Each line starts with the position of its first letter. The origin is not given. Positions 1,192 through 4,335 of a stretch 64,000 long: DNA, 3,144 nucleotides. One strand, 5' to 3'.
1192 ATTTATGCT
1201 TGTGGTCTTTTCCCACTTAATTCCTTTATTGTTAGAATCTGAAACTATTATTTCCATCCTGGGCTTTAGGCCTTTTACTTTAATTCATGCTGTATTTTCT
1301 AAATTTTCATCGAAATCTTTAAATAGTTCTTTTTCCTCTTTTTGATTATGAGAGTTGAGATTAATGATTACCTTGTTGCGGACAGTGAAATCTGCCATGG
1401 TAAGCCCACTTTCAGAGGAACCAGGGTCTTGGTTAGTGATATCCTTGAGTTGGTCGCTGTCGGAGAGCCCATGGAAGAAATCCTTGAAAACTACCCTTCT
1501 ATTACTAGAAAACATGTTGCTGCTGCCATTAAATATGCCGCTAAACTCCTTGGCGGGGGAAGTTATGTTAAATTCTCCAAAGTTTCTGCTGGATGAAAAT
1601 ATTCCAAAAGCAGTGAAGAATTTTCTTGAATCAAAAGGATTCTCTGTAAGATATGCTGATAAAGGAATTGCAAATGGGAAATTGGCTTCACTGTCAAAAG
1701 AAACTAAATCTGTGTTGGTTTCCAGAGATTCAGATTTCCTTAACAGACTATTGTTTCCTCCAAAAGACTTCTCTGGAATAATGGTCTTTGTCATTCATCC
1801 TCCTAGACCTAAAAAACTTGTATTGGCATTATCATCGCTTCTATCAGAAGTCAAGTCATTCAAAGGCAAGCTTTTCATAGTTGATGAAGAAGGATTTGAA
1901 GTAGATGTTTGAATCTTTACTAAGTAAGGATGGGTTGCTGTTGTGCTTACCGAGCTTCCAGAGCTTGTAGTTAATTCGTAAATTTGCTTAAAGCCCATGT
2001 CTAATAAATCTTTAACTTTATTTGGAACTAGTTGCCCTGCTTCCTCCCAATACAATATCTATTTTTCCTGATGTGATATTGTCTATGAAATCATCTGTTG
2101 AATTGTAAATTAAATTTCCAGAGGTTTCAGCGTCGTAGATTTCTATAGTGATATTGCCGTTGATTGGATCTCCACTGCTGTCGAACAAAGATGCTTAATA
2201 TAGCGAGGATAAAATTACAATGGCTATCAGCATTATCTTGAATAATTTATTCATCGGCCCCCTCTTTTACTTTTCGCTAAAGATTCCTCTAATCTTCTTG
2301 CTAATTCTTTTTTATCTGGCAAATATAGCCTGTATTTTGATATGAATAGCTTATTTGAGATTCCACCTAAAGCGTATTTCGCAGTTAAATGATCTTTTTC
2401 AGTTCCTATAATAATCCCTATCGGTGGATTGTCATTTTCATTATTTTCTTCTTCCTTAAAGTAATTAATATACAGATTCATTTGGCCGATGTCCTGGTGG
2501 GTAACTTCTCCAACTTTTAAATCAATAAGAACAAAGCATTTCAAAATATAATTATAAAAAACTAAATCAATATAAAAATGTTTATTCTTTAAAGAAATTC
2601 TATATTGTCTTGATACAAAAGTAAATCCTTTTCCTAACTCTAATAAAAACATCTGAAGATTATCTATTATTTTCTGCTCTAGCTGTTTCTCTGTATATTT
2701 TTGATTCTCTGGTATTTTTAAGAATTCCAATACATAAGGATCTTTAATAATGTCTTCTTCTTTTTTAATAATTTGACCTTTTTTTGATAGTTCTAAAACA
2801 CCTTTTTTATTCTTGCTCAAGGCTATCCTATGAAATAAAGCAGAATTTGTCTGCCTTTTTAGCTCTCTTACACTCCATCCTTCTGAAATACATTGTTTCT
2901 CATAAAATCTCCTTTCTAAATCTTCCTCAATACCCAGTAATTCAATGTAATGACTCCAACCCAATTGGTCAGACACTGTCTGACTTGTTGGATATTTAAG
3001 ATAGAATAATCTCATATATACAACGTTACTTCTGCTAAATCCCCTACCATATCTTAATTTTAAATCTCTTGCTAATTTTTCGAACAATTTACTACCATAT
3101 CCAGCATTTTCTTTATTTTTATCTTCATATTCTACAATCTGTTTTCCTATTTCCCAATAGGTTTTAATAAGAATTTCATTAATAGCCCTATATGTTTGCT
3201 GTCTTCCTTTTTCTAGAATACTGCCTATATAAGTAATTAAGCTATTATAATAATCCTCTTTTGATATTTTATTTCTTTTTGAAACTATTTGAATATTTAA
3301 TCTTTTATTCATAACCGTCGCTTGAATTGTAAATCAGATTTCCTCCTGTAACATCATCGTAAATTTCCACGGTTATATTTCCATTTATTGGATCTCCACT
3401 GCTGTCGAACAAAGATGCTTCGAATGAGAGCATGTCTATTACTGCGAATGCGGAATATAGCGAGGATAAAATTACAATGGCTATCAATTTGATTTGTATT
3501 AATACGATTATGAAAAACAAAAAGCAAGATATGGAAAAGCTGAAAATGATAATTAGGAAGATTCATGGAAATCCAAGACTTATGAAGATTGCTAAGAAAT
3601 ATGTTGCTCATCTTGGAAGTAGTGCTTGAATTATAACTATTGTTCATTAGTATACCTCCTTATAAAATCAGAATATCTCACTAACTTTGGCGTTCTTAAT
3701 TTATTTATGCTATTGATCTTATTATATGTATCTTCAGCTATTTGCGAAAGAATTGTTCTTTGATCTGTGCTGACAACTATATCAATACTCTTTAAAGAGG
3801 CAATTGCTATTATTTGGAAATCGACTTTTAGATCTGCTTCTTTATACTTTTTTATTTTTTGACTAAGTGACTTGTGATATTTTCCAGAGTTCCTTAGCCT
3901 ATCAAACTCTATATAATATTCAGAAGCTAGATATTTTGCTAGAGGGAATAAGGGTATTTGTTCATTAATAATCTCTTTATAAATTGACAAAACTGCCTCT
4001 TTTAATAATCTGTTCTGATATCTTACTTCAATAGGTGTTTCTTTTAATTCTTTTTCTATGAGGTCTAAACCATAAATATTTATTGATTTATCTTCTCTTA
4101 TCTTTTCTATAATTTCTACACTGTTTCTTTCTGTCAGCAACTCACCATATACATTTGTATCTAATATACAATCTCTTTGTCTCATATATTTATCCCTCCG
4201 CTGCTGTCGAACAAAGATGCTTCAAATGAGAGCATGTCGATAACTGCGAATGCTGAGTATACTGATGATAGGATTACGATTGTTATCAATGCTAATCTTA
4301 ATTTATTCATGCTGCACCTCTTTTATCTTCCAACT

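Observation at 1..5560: Repeated 5' fragments of a surface-protein gene alternate with defense/TA-like genes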

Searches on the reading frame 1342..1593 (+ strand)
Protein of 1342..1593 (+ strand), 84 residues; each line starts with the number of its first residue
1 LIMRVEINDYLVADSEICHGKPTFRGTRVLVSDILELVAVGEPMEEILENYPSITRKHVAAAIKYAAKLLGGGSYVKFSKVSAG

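Call 12: search_protein_families(library=pfam, proteins=[window:1342-1593:+], max_evalue=0.01)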
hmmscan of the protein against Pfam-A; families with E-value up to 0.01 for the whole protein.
window:1342-1593:+ (84 aa): 1 family
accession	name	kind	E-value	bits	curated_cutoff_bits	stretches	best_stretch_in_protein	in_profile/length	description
PF04255.20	DUF433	-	1.8e-21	76.1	23.6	1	13-66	3-56/56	Protein of unknown function (DUF433)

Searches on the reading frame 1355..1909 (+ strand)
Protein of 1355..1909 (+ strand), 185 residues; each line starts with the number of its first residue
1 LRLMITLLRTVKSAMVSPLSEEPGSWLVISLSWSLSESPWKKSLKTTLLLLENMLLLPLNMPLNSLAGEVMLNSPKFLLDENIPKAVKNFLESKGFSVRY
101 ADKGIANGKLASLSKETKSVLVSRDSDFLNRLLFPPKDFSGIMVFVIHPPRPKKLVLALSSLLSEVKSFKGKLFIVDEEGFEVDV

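Call 12: search_protein_families(library=pfam, proteins=[window:1355-1909:+], max_evalue=0.01)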
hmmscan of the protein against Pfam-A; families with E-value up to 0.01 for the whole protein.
window:1355-1909:+ (185 aa): 1 family
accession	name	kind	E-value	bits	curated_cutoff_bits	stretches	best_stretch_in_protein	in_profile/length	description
PF18480.7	DUF5615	-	2.1e-11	44.1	23.8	1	76-178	2-109/110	Domain of unknown function (DUF5615)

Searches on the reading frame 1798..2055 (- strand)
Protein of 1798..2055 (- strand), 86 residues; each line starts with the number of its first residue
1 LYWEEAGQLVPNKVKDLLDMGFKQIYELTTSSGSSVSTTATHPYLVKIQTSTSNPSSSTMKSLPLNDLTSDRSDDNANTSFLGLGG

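Call 12: search_protein_families(library=pfam, proteins=[window:1798-2055:-], max_evalue=0.01)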
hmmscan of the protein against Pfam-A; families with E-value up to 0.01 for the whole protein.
window:1798-2055:- (86 aa): 1 family
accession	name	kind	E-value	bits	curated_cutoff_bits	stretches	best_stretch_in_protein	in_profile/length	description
PF14890.11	Intein_splicing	-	0.0015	18.8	35.8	1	9-47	33-72/155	Intein splicing domain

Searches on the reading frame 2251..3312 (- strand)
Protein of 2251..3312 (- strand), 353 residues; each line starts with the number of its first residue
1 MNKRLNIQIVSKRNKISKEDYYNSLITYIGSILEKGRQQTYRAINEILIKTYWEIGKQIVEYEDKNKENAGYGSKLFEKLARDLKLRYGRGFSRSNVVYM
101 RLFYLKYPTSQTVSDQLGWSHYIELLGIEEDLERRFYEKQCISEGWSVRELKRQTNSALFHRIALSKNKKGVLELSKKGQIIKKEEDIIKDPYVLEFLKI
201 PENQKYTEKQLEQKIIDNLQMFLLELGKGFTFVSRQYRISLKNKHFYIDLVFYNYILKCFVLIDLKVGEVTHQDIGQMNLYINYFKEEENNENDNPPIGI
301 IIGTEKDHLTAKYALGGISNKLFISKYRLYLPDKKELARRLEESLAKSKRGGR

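Call 9: find_encoding_contigs(protein=window:2251-3312:-, flank=10000, max_places=10)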
Protein window:2251-3312:- (353 aa): 6 contigs read that carry it; 5 places shown.
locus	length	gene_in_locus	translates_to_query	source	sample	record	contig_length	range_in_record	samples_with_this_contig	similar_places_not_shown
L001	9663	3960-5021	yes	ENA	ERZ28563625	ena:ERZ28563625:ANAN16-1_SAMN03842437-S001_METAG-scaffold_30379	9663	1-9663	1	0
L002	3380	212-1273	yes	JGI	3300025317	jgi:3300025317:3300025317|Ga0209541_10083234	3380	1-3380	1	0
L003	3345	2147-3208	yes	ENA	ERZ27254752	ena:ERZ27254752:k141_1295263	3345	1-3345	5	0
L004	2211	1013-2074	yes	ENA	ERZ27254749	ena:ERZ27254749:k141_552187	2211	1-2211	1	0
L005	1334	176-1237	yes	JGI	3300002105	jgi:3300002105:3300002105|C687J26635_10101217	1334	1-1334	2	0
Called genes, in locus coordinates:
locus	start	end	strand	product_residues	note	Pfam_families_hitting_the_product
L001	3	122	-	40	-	?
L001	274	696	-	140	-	PF01951:Archease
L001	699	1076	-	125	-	PF01850:PIN (weak)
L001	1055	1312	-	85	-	PF02697:VAPB_antitox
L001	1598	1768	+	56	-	-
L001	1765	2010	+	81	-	-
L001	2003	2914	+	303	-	PF10543:ORF6N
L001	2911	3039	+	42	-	-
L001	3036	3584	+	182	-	-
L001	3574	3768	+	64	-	-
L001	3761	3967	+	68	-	-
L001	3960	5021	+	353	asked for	PF17761:DUF1016_N, PF06250:YhcG_C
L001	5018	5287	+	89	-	-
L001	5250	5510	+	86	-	-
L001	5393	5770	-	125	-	PF18480:DUF5615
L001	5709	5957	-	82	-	PF04255:DUF433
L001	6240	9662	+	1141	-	?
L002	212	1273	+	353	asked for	PF17761:DUF1016_N, PF06250:YhcG_C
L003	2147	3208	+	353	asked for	PF17761:DUF1016_N, PF06250:YhcG_C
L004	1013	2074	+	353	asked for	PF17761:DUF1016_N, PF06250:YhcG_C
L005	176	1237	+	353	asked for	PF17761:DUF1016_N, PF06250:YhcG_C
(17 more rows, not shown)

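Call 12: search_protein_families(library=pfam, proteins=[L001:6240-9662:+, window:2254-3312:-, L001:2003-2911:+, L001:1765-2007:+], max_evalue=0.01)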
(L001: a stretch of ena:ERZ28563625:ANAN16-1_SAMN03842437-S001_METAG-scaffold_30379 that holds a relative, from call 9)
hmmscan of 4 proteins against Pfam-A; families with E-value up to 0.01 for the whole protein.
L001:6240-9662:+ (1141 aa): 1 family
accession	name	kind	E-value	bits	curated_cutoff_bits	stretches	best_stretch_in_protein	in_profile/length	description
PF24434.1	DUF7557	-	3e-05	23.8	25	1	7-37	2-32/45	Family of unknown function (DUF7557)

window:2254-3312:- (353 aa): 3 families
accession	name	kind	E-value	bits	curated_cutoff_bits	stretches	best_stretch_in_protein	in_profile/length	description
PF06250.17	YhcG_C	-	1.1e-59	201.2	32.5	1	187-341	2-156/157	YhcG PDDEXK nuclease domain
PF17761.7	DUF1016_N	-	1.2e-44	152.1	32.8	1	29-162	2-137/137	DUF1016 N-terminal domain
PF01939.22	NucS_C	-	0.0065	16.9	24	0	208-290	2-75/124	Endonuclease NucS C-terminal domain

L001:2003-2911:+ (303 aa): 2 families
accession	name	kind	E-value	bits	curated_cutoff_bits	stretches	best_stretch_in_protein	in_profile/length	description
PF10543.14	ORF6N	-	4e-32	110.8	27.8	1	15-102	1-86/86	ORF6N domain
PF09669.15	Phage_pRha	-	0.00069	20.6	29.9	1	29-124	4-91/91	Phage regulatory protein Rha (Phage_pRha)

L001:1765-2007:+ (81 aa): 0 families

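Call 31: search_protein_families(library=padloc, proteins=[window:2254-3312:-, L001:2003-2911:+], max_evalue=0.01)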
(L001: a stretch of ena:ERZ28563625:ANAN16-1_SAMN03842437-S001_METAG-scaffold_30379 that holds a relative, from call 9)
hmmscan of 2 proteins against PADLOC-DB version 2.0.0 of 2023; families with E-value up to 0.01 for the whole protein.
window:2254-3312:- (353 aa): 34 families (the best 25 are shown)
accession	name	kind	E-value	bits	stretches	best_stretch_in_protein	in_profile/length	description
PDLC04807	PDC-S02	-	1.9e-137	456.2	1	18-348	9-342/351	-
PDLC04803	PDC-S02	-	7.9e-103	341.8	1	87-346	5-259/269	-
PDLC04827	PDC-S02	-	1e-88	294.9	1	16-244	4-232/234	-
PDLC04795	PDC-S02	-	1.1e-86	289.2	1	17-344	19-343/357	-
PDLC04831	PDC-S02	-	2.7e-83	278.3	1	17-345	6-341/346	-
PDLC04810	PDC-S02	-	1.2e-81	272.7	1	15-341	4-340/355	-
PDLC04820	PDC-S02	-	7.4e-80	266.5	1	17-346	21-321/332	-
PDLC04822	PDC-S02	-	9.4e-71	236.8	1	20-306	8-287/294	-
PDLC04813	PDC-S02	-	1.9e-48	162.7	1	185-343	4-160/175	-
PDLC04812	PDC-S02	-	1.2e-46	156.3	1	21-161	7-147/151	-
PDLC04802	PDC-S02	-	2.8e-46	155.7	2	19-137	6-126/171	-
PDLC04817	PDC-S02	-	9.5e-43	144.7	2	23-226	9-212/286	-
PDLC04826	PDC-S02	-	3e-39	132.9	1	16-231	5-217/222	-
PDLC01464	PD_DExK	-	3.3e-39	132.1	1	119-264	1-126/126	"CAS-I,CAS-II,CAS-III,CAS-IV,CAS-V,CAS-VI; associated"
PDLC04797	PDC-S02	-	8.9e-39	130.4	1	22-139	5-122/126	-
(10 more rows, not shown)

L001:2003-2911:+ (303 aa): 4 families
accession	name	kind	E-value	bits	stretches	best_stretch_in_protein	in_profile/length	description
PDLC04869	PDC-S05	-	8.4e-128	423.9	1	4-298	8-302/306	-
PDLC04879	PDC-S05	-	3.4e-59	198.6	1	121-296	111-284/285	-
PDLC04856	PDC-S05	-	8.5e-57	189.7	1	7-167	6-164/177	-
PDLC04849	PDC-S05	-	1.9e-34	117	1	7-148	4-143/183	-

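Call 49: search_solved_structures(query=A4, max_evalue=1)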
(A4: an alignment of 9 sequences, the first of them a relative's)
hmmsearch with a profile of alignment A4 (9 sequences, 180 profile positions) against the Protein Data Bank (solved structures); distinct sequences matched with E-value up to 1: 5.
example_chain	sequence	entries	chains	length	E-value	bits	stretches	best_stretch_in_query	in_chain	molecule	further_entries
4qoy_E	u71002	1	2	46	0.16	15.1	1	79-120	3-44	Pyruvate dehydrogenase (Dihydrolipoyltransacetylase component)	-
9h1n_A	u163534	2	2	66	0.18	14.9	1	77-121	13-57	Dihydrolipoyllysine-residue acetyltransferase component of pyruvate dehydrogenase complex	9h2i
8oqj_A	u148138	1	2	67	0.18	14.9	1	77-121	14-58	Dihydrolipoyllysine-residue acetyltransferase component of pyruvate dehydrogenase complex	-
3hkz_Y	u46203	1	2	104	0.31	14.2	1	56-117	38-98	DNA-directed RNA polymerase subunit 13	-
9rs9_C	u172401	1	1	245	0.39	13.8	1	49-97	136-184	Ras-related protein Rab-23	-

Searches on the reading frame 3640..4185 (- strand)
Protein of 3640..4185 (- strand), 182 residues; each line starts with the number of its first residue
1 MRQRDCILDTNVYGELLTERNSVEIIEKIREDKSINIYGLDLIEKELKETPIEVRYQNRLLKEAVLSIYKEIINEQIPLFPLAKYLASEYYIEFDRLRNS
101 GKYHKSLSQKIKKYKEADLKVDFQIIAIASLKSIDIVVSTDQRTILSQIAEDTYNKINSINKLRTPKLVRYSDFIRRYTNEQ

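Call 12: search_protein_families(library=pfam, proteins=[window:3640-4185:-], max_evalue=0.01)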
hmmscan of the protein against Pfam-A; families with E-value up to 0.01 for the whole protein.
window:3640-4185:- (182 aa): 0 families

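Call 31: search_protein_families(library=padloc, proteins=[window:3640-4185:-], max_evalue=0.01)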
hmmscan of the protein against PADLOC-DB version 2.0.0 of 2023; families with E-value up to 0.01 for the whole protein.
window:3640-4185:- (182 aa): 0 families
